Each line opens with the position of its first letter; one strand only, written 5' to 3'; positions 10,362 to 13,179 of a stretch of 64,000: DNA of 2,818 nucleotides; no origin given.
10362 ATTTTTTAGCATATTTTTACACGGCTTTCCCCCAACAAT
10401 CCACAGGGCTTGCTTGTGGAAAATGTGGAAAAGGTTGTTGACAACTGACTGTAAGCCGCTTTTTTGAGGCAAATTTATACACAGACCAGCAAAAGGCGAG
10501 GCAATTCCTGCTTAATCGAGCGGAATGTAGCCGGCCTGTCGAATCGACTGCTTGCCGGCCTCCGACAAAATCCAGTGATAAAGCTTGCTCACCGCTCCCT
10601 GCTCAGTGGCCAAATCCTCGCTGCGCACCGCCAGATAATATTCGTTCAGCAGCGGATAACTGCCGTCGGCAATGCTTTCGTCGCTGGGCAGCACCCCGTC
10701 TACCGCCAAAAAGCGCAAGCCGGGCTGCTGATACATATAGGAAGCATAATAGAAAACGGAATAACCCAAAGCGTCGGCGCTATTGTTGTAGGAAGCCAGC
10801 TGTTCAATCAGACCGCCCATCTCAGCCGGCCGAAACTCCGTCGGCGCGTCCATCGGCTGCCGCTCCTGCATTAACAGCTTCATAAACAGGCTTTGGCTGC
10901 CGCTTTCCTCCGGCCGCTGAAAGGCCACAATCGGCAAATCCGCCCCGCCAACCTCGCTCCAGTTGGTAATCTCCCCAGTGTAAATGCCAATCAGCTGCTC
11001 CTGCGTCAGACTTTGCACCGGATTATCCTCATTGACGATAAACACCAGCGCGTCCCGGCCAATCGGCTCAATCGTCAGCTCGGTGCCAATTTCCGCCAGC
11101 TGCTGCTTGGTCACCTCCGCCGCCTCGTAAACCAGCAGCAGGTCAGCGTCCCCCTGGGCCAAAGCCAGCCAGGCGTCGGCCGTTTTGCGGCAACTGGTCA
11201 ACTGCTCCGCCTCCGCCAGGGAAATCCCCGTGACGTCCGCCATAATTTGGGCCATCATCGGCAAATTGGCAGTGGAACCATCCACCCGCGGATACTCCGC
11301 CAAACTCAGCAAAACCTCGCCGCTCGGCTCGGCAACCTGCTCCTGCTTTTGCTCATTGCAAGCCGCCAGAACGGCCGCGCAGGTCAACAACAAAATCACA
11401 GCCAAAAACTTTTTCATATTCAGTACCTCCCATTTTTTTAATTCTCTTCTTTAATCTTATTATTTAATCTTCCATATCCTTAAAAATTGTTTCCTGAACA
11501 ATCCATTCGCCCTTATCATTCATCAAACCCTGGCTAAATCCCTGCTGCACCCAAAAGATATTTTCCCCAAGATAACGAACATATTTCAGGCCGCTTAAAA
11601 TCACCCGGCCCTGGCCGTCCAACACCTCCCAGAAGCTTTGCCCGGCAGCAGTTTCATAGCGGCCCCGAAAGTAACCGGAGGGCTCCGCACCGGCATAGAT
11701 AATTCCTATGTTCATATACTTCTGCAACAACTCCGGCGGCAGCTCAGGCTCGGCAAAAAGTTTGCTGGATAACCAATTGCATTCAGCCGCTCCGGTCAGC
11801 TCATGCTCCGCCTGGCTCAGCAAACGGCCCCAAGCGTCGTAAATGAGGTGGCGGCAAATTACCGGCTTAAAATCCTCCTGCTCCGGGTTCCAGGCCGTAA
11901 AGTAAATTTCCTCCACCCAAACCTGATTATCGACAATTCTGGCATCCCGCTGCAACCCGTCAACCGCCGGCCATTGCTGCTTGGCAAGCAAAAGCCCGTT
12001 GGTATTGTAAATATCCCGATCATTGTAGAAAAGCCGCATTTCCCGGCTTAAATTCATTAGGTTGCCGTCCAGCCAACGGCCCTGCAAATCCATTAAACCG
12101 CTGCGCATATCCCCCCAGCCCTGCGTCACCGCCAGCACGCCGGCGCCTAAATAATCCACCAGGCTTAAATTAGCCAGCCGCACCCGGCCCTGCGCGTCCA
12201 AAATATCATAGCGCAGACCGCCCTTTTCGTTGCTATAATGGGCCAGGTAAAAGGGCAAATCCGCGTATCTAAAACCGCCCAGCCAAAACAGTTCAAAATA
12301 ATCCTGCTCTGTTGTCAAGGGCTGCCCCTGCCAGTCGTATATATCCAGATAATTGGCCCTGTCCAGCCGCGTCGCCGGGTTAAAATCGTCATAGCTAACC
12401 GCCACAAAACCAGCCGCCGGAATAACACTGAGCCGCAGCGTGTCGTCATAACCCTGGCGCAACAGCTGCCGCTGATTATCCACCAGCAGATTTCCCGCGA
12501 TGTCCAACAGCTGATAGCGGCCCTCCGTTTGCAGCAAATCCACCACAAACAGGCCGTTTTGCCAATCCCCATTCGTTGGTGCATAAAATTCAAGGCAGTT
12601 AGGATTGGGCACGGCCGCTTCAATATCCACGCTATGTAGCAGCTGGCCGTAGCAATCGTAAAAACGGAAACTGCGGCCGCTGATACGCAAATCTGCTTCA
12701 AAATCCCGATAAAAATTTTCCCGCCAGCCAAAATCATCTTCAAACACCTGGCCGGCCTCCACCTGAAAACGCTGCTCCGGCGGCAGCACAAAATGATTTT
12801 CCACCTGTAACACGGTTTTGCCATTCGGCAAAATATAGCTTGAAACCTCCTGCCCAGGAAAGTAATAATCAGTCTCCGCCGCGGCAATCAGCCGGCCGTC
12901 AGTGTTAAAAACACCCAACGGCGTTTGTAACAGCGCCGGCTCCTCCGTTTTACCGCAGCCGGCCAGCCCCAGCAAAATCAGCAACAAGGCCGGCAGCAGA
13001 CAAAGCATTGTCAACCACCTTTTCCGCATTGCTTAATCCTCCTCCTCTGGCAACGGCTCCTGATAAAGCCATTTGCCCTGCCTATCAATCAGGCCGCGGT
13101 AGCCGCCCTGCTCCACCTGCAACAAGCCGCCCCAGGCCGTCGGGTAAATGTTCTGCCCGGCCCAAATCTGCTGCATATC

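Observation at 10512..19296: Seven-gene lipoprotein operon: six tandem WG-repeat paralogs plus an orphan PstS-like binding protein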

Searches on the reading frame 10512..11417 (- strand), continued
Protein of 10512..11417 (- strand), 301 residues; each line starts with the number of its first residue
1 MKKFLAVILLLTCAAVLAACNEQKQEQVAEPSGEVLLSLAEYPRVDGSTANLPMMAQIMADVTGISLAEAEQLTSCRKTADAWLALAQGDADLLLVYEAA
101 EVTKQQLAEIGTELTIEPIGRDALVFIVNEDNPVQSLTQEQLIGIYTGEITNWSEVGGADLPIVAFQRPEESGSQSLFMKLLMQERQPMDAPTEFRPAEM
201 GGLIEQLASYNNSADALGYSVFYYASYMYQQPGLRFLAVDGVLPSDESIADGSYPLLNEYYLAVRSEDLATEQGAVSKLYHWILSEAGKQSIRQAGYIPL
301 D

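Call 41: search_solved_structures(query=A3, max_evalue=0.001, show_alignments=4)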
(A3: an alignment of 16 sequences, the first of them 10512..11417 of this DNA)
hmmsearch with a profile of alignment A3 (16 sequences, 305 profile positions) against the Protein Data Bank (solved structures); distinct sequences matched with E-value up to 0.001: 18.
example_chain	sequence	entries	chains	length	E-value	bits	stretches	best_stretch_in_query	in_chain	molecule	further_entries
4gd5_A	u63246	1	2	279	1.8e-29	105.9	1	6-298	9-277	Phosphate ABC transporter, phosphate-binding protein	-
4q8r_A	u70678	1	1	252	2.6e-29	105.4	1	45-301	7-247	Phosphate ABC transporter, phosphate-binding protein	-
1twy_A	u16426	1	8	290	3.6e-27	98.4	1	33-298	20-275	ABC transporter, periplasmic substrate-binding protein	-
4n13_A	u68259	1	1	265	3.2e-26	95.3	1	45-300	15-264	Phosphate ABC transporter, periplasmic phosphate-binding protein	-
4exl_A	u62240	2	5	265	7.6e-22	80.9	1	48-302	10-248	Phosphate-binding protein pstS 1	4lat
9l8j_A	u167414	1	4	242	5e-17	65.1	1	45-190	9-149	Sll0540 protein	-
4ecf_A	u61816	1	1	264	7.2e-16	61.3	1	48-244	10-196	ABC-type phosphate transport system, periplasmic component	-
4h1x_A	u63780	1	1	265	4.9e-15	58.5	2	46-157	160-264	Phosphate-binding protein pstS 2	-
4jwo_A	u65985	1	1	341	9.5e-13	51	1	8-302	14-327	Phosphate binding protein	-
4pqj_A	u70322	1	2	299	2.6e-10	43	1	109-302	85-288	Phosphate binding protein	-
4omb_A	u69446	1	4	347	3.7e-10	42.5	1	109-302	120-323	Phosphate binding protein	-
7xg8_A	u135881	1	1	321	3.3e-06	29.5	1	106-251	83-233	ABC transporter, substrate binding protein, phosphate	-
5j1d_A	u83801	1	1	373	1.8e-05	27.2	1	130-195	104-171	Phosphate binding protein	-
5jk4_A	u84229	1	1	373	4.6e-05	25.8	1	130-193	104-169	Alkaline phosphatase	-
4m1v_A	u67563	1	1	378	8.6e-05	24.9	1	133-185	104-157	Phosphate-binding protein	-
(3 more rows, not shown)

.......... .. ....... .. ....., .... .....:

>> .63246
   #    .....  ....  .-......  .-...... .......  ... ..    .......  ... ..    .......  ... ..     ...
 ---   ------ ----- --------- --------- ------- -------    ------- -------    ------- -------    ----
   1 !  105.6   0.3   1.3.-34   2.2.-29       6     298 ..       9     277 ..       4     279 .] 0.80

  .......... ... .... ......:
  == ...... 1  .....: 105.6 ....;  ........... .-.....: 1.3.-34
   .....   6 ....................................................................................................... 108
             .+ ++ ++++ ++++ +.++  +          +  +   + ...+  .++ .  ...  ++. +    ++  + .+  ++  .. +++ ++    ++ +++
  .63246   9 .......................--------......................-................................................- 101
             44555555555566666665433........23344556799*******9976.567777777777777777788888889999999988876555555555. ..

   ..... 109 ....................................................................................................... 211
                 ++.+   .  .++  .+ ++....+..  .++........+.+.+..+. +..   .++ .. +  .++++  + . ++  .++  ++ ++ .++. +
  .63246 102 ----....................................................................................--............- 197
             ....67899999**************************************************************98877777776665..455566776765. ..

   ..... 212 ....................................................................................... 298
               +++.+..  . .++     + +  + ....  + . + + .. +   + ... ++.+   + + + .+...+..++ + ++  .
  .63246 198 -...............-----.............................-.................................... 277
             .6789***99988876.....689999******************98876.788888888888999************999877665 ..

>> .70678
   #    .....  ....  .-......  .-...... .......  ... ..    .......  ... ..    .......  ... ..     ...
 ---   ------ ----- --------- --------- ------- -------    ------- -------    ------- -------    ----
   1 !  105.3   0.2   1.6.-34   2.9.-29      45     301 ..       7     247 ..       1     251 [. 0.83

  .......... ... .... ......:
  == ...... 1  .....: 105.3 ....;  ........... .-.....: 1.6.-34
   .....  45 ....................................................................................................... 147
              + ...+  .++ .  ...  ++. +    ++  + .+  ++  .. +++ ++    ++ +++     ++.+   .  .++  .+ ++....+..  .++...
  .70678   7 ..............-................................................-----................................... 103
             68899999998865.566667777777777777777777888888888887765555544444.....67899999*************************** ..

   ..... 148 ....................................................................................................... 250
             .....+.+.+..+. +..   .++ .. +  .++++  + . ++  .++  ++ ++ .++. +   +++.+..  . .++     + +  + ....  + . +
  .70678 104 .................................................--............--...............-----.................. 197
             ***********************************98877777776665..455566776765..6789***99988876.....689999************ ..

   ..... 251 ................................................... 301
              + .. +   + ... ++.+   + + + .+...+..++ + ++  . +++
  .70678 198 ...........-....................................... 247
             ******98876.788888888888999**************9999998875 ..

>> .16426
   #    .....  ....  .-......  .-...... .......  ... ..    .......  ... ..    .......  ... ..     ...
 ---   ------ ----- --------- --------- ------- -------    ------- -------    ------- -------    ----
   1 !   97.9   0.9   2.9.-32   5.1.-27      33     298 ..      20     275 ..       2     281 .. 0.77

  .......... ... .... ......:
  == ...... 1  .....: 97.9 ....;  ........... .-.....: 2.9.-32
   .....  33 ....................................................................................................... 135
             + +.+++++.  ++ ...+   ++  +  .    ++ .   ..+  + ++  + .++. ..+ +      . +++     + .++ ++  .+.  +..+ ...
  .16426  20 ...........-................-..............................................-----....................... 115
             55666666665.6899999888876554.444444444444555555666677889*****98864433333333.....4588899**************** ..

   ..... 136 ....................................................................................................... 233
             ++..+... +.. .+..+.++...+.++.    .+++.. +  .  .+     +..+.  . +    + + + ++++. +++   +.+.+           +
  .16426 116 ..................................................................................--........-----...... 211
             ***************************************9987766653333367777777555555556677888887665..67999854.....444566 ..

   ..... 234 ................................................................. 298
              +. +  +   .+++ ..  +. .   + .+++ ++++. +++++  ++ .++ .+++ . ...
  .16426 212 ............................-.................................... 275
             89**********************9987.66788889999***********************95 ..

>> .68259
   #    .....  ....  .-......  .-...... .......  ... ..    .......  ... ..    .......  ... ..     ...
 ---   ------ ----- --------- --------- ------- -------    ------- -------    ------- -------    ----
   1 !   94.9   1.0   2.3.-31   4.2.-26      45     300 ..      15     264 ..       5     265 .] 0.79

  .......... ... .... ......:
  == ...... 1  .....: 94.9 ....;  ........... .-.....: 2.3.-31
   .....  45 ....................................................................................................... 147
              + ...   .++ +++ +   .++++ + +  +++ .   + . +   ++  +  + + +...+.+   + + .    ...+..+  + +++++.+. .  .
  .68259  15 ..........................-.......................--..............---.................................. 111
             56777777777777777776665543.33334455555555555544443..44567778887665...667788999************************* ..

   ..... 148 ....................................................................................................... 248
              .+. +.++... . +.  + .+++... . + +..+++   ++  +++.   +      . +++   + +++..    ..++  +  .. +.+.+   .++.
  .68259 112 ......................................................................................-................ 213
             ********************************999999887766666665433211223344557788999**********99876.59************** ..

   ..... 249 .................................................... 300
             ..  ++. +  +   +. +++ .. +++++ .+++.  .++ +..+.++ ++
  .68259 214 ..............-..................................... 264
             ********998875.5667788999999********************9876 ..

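Call 78: search_protein_families(library=padloc, proteins=[window:10512-11417:-], max_evalue=0.01)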
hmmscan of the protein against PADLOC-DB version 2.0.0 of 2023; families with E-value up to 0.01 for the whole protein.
window:10512-11417:- (301 aa): 0 families

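Call 87: predict_structure(alignment_id=A7)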
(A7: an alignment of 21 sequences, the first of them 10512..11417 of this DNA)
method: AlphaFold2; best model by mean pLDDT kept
length: 301 residues; sequences in the alignment: 21
mean_pLDDT: 64.0   pTM: 0.59
mean pLDDT of the five models: 64.0, 63.8, 63.6, 63.2, 62.5
residues with pLDDT >= 90: 63; 70-90: 79; 50-70: 54; < 50: 105
segments of 3 or more residues with pLDDT < 50: 20-32, 123-130, 146-148, 165-242
pLDDT, mean of each block of 10 residues (from residue 1): 71 66 38 79 85 82 88 77 90 85 81 93 49 53 51 74 50 34 30 39 38 32 35 32 54 61 95 93 94 74 73
secondary structure, 60 per line:
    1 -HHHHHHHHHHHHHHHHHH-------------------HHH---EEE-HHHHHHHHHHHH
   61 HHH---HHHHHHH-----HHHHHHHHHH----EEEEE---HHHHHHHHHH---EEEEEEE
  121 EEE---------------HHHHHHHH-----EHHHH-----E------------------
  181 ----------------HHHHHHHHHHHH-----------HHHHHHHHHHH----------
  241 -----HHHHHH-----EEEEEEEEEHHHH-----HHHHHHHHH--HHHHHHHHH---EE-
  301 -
elements in order: H2-19 E45-47 H49-63 H67-73 H79-88 E93-97 H101-110 E114-123 H139-146 H153-156 H197-208 H220-230 H246-251 E257-265 H266-269 H275-283 H286-294

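Call 89: find_encoding_contigs(protein=P0017, flank=10000, max_places=4)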
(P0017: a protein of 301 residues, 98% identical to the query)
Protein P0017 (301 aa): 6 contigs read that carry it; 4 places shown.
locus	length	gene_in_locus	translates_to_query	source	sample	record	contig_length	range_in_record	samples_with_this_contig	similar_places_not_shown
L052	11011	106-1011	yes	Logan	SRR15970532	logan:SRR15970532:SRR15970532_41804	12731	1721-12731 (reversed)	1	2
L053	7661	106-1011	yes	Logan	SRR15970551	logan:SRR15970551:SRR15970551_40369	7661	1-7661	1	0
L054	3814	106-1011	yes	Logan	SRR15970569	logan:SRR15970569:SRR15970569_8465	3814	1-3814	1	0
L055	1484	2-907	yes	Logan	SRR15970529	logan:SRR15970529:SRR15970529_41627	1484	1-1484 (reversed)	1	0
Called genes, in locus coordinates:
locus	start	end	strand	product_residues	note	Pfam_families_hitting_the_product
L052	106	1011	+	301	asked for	PF12849:PBP_like_2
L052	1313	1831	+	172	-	PF02482:Ribosomal_S30AE, PF16321:Ribosom_S30AE_C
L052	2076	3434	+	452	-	PF01554:MatE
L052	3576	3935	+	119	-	PF01740:STAS, PF13466:STAS_2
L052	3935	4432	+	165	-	PF13581:HATPase_c_2, PF02518:HATPase_c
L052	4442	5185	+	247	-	PF04542:Sigma70_r2, PF04539:Sigma70_r3, PF08281:Sigma70_r4_2 (faint), PF04545:Sigma70_r4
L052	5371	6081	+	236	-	PF02163:Peptidase_M50 (weak)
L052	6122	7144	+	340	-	PF00579:tRNA-synt_1b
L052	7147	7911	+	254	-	PF02616:SMC_ScpA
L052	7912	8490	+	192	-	PF04079:SMC_ScpB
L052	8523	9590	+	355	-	PF01063:Aminotran_4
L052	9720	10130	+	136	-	-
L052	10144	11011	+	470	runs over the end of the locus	PF01471:PG_binding_1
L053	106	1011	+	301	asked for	PF12849:PBP_like_2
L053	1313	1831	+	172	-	PF02482:Ribosomal_S30AE, PF16321:Ribosom_S30AE_C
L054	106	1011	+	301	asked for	PF12849:PBP_like_2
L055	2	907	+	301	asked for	PF12849:PBP_like_2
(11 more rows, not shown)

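Call 90: find_encoding_contigs(protein=P0025, flank=10000, max_places=3)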
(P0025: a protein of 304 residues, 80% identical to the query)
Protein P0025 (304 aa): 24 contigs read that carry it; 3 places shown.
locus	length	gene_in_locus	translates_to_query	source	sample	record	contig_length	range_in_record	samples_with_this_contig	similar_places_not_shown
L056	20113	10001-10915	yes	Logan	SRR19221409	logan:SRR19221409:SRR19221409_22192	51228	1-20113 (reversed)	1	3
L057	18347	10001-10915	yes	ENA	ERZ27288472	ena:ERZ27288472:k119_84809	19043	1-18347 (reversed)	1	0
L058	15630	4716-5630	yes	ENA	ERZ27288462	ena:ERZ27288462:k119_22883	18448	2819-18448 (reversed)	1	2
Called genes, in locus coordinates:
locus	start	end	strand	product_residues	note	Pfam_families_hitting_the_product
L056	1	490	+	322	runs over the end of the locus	PF07833:Cu_amine_oxidN1 (weak)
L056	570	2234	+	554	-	PF11518:DUF3221 (faint), PF07833:Cu_amine_oxidN1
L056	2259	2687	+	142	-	-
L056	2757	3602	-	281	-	PF03180:Lipoprotein_9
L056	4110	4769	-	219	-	PF00528:BPD_transp_1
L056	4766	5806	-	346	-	PF00005:ABC_tran, PF02463:SMC_N, PF13304:AAA_21 (faint), PF09383:NIL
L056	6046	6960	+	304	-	PF16465:DUF5046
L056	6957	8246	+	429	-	PF16465:DUF5046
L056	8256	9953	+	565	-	-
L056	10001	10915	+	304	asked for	PF12849:PBP_like_2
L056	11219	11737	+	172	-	PF02482:Ribosomal_S30AE, PF16321:Ribosom_S30AE_C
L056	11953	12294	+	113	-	PF01740:STAS, PF13466:STAS_2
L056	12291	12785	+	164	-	PF13581:HATPase_c_2, PF02518:HATPase_c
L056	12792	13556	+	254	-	PF04542:Sigma70_r2, PF04539:Sigma70_r3, PF08281:Sigma70_r4_2, PF04545:Sigma70_r4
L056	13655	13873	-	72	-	PF12844:HTH_19 (weak), PF01381:HTH_3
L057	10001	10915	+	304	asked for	PF12849:PBP_like_2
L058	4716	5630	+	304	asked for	PF12849:PBP_like_2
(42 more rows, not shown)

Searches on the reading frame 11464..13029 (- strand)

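Call 3: search_protein_families(library=pfam, proteins=[window:11464-13029:-], max_evalue=1)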
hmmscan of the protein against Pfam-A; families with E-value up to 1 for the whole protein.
window:11464-13029:- (521 aa): 2 families
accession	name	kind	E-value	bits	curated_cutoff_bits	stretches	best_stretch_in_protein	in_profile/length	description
PF16465.11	DUF5046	-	9.5e-07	28.8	25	1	455-518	194-260/264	Domain of unknown function (DUF5046)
PF02381.23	MraZ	-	0.13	12.7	23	0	470-501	10-40/72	MraZ protein, putative antitoxin-like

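Call 4: search_protein_families(library=ncbifam, proteins=[window:11464-13029:-], max_evalue=1)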
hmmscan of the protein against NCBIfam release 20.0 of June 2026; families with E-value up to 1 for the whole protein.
window:11464-13029:- (521 aa): 3 families
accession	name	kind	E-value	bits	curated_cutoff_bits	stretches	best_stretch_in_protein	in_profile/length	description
NF033834.1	RND_adapt_MexA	exception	0.054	12.6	750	1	6-41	5-41/373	multidrug efflux RND transporter periplasmic adaptor subunit MexA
NF045758.2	YlxM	equivalog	0.17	12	80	0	172-202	7-37/72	YlxM family DNA-binding protein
NF047847.2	SS_mature_LptM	equivalog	0.33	11.1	27.7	1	7-26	7-21/31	LPS translocon maturation chaperone LptM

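Call 78: search_protein_families(library=padloc, proteins=[window:11464-13029:-], max_evalue=0.01)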
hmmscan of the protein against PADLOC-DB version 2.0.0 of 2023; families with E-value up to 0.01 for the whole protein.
window:11464-13029:- (521 aa): 0 families
